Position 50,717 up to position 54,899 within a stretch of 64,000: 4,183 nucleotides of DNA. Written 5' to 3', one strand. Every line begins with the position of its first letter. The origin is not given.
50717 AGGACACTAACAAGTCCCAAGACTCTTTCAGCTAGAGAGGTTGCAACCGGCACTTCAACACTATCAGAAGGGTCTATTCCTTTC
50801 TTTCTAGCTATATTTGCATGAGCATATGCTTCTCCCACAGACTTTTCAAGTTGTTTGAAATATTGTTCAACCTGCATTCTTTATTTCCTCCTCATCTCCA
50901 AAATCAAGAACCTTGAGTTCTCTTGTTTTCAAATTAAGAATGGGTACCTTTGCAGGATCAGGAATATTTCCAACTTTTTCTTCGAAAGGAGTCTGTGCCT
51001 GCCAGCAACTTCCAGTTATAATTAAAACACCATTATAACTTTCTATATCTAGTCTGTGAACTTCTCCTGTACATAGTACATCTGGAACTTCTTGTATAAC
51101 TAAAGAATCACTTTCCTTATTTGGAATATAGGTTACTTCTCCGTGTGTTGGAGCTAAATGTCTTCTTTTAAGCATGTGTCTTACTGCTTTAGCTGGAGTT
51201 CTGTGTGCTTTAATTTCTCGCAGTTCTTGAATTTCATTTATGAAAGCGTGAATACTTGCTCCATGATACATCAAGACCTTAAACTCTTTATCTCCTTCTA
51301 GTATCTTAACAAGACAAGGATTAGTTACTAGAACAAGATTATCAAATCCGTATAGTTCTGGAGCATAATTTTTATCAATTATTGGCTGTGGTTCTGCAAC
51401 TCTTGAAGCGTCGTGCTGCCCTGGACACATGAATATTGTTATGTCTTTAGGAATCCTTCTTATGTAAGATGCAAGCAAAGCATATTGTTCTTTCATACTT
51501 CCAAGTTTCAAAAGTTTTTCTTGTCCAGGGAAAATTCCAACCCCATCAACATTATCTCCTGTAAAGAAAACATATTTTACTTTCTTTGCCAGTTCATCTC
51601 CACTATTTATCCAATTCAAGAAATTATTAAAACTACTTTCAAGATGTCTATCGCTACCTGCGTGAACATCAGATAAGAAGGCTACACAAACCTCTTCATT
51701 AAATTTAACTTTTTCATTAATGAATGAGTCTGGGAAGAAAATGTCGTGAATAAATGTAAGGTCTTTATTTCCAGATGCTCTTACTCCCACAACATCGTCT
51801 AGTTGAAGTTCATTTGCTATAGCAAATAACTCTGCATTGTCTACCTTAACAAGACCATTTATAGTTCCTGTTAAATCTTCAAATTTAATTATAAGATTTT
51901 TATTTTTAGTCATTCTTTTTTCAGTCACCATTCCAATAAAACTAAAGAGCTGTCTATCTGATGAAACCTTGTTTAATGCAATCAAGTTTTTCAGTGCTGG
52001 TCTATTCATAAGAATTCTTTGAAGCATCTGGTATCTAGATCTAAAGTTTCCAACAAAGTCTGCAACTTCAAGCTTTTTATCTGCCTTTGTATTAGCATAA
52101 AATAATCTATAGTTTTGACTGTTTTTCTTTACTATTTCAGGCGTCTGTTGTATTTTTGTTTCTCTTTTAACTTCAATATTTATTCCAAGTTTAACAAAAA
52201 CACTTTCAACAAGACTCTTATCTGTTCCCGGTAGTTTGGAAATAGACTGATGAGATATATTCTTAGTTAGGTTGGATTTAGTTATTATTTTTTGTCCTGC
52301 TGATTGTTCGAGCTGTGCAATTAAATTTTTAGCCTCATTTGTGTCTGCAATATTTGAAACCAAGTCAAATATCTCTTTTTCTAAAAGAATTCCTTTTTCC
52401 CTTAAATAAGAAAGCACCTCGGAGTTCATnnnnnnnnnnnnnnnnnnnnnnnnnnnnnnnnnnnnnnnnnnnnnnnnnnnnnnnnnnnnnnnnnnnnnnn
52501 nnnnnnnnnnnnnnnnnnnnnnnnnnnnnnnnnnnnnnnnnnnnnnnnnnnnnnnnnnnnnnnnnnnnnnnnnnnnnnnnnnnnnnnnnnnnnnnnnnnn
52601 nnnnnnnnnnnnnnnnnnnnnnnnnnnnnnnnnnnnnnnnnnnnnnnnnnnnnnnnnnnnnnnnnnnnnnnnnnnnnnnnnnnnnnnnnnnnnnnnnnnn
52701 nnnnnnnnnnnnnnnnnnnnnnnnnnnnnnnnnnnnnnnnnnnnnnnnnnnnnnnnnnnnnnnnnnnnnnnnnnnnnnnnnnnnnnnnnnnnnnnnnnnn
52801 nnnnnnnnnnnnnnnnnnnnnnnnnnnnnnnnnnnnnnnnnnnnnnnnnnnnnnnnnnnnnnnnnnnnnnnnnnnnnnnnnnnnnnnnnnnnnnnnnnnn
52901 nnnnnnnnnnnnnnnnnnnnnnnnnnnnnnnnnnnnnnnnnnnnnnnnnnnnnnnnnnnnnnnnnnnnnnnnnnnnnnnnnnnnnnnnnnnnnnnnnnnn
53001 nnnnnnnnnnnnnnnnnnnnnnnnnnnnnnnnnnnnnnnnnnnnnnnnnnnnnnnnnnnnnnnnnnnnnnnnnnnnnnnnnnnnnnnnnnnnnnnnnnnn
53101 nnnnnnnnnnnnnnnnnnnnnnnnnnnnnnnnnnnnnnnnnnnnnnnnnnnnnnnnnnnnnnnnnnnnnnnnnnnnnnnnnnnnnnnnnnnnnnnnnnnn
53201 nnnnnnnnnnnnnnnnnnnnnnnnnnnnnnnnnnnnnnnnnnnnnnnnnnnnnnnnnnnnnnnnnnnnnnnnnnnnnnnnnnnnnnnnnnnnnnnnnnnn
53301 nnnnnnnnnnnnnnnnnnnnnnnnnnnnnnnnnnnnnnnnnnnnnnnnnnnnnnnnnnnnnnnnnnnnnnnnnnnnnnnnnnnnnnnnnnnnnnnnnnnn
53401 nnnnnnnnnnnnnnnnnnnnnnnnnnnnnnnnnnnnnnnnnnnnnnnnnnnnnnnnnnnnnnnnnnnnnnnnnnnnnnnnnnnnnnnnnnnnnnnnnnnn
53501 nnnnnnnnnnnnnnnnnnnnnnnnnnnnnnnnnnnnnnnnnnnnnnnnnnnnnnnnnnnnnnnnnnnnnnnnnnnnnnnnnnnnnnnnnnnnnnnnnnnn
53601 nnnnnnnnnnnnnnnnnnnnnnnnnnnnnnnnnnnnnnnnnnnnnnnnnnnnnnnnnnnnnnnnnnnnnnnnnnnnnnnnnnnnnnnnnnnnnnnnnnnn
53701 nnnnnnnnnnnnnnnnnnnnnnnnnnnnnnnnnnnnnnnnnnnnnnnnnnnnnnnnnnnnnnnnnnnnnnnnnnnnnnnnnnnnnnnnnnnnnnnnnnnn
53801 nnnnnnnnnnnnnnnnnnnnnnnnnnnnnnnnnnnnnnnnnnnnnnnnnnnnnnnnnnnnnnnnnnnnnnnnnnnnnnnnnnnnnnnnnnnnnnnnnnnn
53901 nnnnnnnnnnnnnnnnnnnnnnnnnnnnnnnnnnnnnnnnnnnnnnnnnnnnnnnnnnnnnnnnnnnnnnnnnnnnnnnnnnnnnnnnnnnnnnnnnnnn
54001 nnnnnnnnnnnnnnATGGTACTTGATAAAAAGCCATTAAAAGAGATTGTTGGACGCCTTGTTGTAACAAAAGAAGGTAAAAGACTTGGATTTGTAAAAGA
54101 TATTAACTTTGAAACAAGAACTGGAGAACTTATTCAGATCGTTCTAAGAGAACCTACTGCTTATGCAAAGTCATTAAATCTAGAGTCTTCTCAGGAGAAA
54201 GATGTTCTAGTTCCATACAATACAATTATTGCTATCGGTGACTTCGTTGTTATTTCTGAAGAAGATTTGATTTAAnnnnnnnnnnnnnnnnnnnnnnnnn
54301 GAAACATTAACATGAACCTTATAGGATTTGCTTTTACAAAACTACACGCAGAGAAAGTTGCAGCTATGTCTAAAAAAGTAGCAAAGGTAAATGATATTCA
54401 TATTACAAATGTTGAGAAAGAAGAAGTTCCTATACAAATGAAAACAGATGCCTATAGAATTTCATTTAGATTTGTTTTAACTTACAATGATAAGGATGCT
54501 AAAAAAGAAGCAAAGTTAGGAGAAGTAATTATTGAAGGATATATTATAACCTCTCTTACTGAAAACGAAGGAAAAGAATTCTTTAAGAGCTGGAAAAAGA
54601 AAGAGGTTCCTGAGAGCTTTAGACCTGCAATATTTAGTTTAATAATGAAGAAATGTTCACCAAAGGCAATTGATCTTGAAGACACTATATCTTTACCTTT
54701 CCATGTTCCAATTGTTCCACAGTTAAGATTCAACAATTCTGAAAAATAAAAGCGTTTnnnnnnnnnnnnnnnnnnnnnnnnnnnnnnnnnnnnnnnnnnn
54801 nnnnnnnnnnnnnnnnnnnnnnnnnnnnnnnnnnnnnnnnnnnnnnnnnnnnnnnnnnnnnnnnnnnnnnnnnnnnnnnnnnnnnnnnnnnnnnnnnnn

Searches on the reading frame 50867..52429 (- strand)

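Call 3: search_protein_families(library=pfam, proteins=[window:50867-52429:-], max_evalue=0.01)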
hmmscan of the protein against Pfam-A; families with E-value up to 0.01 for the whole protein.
window:50867-52429:- (520 aa): 3 families
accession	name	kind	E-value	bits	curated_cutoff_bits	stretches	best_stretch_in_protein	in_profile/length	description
PF04042.21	DNA_pol_E_B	-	1.4e-16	61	29.1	1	249-456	1-203/210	DNA polymerase alpha/epsilon subunit B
PF00149.33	Metallophos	-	4.5e-09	37.5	21.5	1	249-458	3-189/191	Calcineurin-like phosphoesterase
PF01336.31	tRNA_anti-codon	-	2.1e-05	24.8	27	1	164-218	3-55/75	OB-fold nucleic acid binding domain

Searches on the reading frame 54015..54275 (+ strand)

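Call 3: search_protein_families(library=pfam, proteins=[window:54015-54275:+], max_evalue=0.01)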
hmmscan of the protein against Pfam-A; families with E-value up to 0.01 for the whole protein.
window:54015-54275:+ (86 aa): 1 family
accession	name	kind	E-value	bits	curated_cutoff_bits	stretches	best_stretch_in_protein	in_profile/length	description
PF05239.21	PRC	-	4.2e-09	36.7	21.2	1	8-80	6-71/78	PRC-barrel domain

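Call 4: search_protein_families(library=ncbifam, proteins=[window:54015-54275:+], max_evalue=0.01)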
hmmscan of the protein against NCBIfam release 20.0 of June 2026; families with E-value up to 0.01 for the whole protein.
window:54015-54275:+ (86 aa): 2 families
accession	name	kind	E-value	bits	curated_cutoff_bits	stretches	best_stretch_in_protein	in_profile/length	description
TIGR02888.1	spore_YlmC_YmxH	subfamily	7.6e-07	29.3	44.2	1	17-81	12-74/76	YlmC/YmxH family sporulation protein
TIGR02273.1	16S_RimM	equivalog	0.0017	17.8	66.2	1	9-70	98-145/166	ribosome maturation factor RimM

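Call 50: search_protein_families(library=padloc, proteins=[window:54015-54275:+], max_evalue=0.001)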
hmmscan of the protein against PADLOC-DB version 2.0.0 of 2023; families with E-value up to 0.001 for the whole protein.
window:54015-54275:+ (86 aa): 0 families

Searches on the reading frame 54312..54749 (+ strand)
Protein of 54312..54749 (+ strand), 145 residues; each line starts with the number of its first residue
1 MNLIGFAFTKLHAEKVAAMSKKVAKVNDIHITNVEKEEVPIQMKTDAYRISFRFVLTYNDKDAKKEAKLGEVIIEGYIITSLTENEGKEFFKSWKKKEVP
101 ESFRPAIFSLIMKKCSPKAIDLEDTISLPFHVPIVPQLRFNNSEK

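Call 3: search_protein_families(library=pfam, proteins=[window:54312-54749:+], max_evalue=0.01)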
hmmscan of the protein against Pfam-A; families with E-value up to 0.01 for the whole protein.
window:54312-54749:+ (145 aa): 0 families

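Call 4: search_protein_families(library=ncbifam, proteins=[window:54312-54749:+], max_evalue=0.01)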
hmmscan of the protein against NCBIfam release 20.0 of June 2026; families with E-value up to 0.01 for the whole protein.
window:54312-54749:+ (145 aa): 1 family
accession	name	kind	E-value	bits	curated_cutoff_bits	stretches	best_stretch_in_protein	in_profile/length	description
NF005826.1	PRK07718.1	equivalog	0.0022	18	140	1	14-107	30-123/143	flagellar basal body-associated protein FliL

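Call 50: search_protein_families(library=padloc, proteins=[window:54312-54749:+], max_evalue=0.001)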
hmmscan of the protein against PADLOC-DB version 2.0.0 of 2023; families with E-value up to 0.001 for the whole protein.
window:54312-54749:+ (145 aa): 0 families

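Call 65: find_homologous_proteins(query=window:54312-54749:+, max_evalue=0.001)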
Query window:54312-54749:+ (145 aa): 4 proteins with E <= 0.001 among 12 candidates.
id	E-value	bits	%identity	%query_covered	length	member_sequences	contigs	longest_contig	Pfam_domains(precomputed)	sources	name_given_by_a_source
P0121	2.7e-85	301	94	100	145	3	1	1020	-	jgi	jgi:hypothetical protein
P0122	1.7e-47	179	57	97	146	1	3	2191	-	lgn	-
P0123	2.6e-47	178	55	99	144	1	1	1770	-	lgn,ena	-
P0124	4.4e-26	109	41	97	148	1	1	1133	-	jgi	-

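Call 73: predict_structure(alignment_id=A2)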
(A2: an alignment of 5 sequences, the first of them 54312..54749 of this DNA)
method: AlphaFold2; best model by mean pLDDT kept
length: 145 residues; sequences in the alignment: 5
mean_pLDDT: 68.9   pTM: 0.63
mean pLDDT of the five models: 68.9, 68.0, 64.8, 63.6, 59.9
residues with pLDDT >= 90: 0; 70-90: 86; 50-70: 37; < 50: 22
segments of 3 or more residues with pLDDT < 50: 125-145
pLDDT, mean of each block of 10 residues (from residue 1): 75 62 75 82 77 82 76 82 81 77 68 58 47 39 38
secondary structure, 60 per line:
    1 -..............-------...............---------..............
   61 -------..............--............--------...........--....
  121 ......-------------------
elements in order: E2-15 E23-37 E47-60 E68-81 H84-95 H104-114 H117-126

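Call 75: fold_search(model_id=the predicted structure, library=pdb)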
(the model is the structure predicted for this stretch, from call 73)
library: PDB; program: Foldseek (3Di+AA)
matches with E <= 10: 1065; with E <= 0.001: 1
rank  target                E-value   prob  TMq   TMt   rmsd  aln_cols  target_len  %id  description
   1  1ozb_G                7.1e-04  0.99  0.37  0.37   8.6       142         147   15  Crystal Structure of SecB complexed with SecA C-terminus (released 2003-10-14)
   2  1fx3_C                1.3e-03  0.96  0.30  0.30  12.0       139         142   14  CRYSTAL STRUCTURE OF H. INFLUENZAE SECB (released 2000-12-06)
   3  1ozb_E                1.6e-03  0.99  0.38  0.39   8.6       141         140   15  Crystal Structure of SecB complexed with SecA C-terminus (released 2003-10-14)
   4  5mtw_D                1.7e-03  1.00  0.41  0.43   7.5       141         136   11  Mycobacterium tuberculosis Rv1957 SecB-like chaperone in complex with a ChAD peptide from Rv1956 HigA1 antitoxin (released 2018-10-24)
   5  5mtw_C                2.2e-03  0.99  0.39  0.40   7.9       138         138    9  Mycobacterium tuberculosis Rv1957 SecB-like chaperone in complex with a ChAD peptide from Rv1956 HigA1 antitoxin (released 2018-10-24)
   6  1ozb_B                2.4e-03  0.97  0.34  0.35   8.5       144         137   14  Crystal Structure of SecB complexed with SecA C-terminus (released 2003-10-14)
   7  1ozb_C                2.5e-03  0.97  0.34  0.35   8.9       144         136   14  Crystal Structure of SecB complexed with SecA C-terminus (released 2003-10-14)
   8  1fx3_B                2.7e-03  0.98  0.38  0.37   8.3       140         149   14  CRYSTAL STRUCTURE OF H. INFLUENZAE SECB (released 2000-12-06)
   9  1ozb_A                3.7e-03  0.97  0.37  0.38   8.6       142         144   15  Crystal Structure of SecB complexed with SecA C-terminus (released 2003-10-14)
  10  1fx3_A                3.9e-03  0.97  0.38  0.38   8.7       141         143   15  CRYSTAL STRUCTURE OF H. INFLUENZAE SECB (released 2000-12-06)
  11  1ozb_F                4.4e-03  0.96  0.35  0.34   8.7       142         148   14  Crystal Structure of SecB complexed with SecA C-terminus (released 2003-10-14)
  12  5mtw_A                4.7e-03  1.00  0.47  0.49   8.6       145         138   10  Mycobacterium tuberculosis Rv1957 SecB-like chaperone in complex with a ChAD peptide from Rv1956 HigA1 antitoxin (released 2018-10-24)
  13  5mtw_B                5.9e-03  0.99  0.39  0.40   6.5       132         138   12  Mycobacterium tuberculosis Rv1957 SecB-like chaperone in complex with a ChAD peptide from Rv1956 HigA1 antitoxin (released 2018-10-24)
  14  1qyn_D                9.1e-03  0.95  0.34  0.36   7.1       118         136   14  Crystal Structure of SecB from Escherichia coli (released 2003-12-09)
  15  1qyn_A                9.1e-03  0.57  0.24  0.25  11.4       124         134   11  Crystal Structure of SecB from Escherichia coli (released 2003-12-09)
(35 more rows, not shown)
